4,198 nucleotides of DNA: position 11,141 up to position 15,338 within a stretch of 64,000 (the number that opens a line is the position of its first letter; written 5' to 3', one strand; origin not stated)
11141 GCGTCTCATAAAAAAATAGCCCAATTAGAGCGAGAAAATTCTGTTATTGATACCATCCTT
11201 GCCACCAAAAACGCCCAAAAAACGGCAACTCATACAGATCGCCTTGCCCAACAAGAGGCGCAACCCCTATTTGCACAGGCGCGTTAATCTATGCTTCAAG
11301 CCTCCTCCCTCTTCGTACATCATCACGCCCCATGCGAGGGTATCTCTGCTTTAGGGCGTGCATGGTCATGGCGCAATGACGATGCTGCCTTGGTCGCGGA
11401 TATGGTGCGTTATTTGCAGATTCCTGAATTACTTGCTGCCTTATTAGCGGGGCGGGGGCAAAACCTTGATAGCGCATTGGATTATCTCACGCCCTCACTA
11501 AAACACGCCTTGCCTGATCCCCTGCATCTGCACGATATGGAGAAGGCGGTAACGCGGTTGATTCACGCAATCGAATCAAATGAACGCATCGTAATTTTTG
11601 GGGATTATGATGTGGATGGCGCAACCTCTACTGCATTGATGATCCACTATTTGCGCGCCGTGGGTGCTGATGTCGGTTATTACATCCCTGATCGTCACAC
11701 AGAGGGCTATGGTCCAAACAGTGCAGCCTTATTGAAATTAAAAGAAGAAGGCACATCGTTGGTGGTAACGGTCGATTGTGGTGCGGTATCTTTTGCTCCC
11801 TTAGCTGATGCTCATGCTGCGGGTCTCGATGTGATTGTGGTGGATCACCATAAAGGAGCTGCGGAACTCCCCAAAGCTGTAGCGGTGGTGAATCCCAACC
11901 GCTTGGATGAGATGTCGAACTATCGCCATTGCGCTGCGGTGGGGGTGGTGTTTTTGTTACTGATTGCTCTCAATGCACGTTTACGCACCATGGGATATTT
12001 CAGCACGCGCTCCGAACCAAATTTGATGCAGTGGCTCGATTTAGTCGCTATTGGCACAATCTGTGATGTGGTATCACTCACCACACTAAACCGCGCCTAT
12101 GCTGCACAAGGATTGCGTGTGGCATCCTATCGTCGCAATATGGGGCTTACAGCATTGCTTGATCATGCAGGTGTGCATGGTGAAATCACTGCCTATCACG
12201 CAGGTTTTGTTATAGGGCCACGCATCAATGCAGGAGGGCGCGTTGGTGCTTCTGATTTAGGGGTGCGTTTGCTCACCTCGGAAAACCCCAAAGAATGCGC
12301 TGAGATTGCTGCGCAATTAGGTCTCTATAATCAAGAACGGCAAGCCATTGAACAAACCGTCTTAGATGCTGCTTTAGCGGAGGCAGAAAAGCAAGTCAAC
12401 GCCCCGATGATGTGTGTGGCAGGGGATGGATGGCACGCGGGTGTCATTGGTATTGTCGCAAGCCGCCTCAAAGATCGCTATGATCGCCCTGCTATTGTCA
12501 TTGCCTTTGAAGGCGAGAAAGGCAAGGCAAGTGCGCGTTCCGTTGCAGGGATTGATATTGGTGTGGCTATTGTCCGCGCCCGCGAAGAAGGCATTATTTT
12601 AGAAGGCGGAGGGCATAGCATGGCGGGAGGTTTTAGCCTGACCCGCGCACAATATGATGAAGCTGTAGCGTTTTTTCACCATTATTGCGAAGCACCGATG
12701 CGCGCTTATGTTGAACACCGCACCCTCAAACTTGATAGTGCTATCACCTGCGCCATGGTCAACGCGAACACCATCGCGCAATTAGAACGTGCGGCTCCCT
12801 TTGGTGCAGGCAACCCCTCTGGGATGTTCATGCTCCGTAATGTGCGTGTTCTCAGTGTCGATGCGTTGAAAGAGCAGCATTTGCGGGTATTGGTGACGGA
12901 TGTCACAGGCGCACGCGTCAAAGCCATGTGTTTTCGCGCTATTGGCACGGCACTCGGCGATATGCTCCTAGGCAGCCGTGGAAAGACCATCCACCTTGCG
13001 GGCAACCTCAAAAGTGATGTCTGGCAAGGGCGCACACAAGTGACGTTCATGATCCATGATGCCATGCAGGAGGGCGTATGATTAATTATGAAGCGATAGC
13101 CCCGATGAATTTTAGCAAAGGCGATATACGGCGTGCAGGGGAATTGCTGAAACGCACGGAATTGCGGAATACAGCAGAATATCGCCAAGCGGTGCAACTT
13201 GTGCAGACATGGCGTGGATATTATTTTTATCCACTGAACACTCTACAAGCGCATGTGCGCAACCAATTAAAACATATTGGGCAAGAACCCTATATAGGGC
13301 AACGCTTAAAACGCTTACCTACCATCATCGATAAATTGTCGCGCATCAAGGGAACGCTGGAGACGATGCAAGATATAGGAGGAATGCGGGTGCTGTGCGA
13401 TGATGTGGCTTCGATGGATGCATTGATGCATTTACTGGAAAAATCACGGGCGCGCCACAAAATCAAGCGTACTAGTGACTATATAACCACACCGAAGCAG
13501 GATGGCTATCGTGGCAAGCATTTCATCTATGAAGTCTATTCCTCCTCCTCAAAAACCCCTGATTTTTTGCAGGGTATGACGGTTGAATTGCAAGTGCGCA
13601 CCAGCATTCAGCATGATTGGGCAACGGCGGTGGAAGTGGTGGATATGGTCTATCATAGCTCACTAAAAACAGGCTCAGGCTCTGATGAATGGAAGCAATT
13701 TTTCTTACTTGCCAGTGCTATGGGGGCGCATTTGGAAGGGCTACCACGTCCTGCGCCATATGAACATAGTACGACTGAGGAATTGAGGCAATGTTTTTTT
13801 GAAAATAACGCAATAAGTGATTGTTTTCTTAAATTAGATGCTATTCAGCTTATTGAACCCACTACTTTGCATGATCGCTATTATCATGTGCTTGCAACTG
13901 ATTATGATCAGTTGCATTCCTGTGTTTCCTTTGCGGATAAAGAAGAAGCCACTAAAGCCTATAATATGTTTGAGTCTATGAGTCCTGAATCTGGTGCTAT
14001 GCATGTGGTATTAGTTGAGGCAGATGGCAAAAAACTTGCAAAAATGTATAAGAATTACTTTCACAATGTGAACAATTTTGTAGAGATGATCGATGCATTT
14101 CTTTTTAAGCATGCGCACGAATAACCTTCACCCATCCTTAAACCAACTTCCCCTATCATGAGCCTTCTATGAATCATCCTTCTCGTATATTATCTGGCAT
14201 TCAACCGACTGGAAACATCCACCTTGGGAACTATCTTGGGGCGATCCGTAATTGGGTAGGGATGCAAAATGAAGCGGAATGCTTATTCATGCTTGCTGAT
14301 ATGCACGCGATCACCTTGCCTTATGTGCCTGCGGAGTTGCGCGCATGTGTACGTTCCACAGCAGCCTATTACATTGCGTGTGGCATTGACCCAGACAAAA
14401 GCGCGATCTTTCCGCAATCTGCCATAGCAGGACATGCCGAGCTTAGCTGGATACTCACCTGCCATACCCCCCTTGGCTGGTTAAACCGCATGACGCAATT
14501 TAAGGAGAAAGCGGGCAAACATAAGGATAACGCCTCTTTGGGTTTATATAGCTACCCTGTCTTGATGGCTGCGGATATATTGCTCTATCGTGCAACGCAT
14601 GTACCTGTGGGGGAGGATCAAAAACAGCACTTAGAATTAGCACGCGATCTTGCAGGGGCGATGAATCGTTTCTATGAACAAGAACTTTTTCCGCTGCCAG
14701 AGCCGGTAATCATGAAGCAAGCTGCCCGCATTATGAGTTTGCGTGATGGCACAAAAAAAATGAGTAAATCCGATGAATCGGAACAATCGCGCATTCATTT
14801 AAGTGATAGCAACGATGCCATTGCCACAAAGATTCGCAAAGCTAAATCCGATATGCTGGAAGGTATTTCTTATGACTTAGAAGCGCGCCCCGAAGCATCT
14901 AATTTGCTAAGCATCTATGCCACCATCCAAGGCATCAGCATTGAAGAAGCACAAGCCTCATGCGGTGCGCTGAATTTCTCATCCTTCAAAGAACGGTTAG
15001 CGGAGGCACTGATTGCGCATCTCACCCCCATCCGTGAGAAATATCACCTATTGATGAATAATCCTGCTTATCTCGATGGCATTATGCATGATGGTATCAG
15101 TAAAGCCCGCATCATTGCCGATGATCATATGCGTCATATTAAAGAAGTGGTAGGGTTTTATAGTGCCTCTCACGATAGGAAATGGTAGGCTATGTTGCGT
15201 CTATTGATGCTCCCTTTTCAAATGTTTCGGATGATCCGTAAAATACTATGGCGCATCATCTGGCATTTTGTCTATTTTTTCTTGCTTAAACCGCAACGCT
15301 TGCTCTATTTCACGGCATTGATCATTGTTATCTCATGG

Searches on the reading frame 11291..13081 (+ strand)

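Call 10: search_protein_families(library=ncbifam, max_evalue=1e-10, proteins=[window:11291-13081:+])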
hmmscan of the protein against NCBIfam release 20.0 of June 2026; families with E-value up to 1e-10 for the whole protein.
window:11291-13081:+ (596 aa): 3 families
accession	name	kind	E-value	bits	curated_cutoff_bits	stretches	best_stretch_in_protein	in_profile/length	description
TIGR00644.1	recJ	equivalog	1.9e-154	514.9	396.9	1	45-590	2-545/546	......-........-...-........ exonuclease RecJ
NF008290.0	PRK11070.1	equivalog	5.8e-98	328.8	900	1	43-590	21-573/577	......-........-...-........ exonuclease RecJ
NF053576.1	RecJ_archaeal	equivalog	1.7e-17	63.5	360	0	91-232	5-136/452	RecJ family nuclease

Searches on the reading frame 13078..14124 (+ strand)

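Call 10: search_protein_families(library=ncbifam, max_evalue=1e-10, proteins=[window:13078-14124:+])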
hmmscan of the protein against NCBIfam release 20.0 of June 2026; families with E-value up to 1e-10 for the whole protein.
window:13078-14124:+ (348 aa): 1 family
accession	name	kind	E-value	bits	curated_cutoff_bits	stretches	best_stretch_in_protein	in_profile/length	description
NF053588.1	GTPPhKinYjbM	equivalog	1.5e-13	50.9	320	1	55-194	23-161/201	GTP diphosphokinase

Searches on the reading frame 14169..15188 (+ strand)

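Call 10: search_protein_families(library=ncbifam, max_evalue=1e-10, proteins=[window:14169-15188:+])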
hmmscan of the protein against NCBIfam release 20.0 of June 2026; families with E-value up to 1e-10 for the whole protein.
window:14169-15188:+ (339 aa): 8 families
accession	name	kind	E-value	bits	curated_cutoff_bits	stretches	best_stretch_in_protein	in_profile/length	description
TIGR00233.1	trpS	equivalog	4.5e-97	325.3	176.75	1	4-330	2-328/328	tryptophan--tRNA ligase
NF008923.0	PRK12284.1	equivalog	5.1e-68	229.8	597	1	5-334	3-335/431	tryptophan--tRNA ligase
NF009207.0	PRK12556.1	equivalog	5.2e-68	229.3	479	1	6-330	5-331/332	tryptophan--tRNA ligase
NF008922.0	PRK12283.1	equivalog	1.5e-66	224.9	572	1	4-172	3-174/400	tryptophan--tRNA ligase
NF008925.0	PRK12285.1-2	equivalog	2.3e-16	59.7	451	1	6-227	64-278/365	tryptophan--tRNA ligase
NF006330.0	PRK08560.1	equivalog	1.3e-15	57.2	220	1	10-227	38-250/342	tyrosine--tRNA ligase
NF008927.0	PRK12285.1-4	equivalog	2.4e-13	49.9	478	1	4-225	73-285/385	tryptophan--tRNA ligase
NF008926.0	PRK12285.1-3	equivalog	6.9e-12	45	320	0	3-169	64-232/429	tryptophan--tRNA ligase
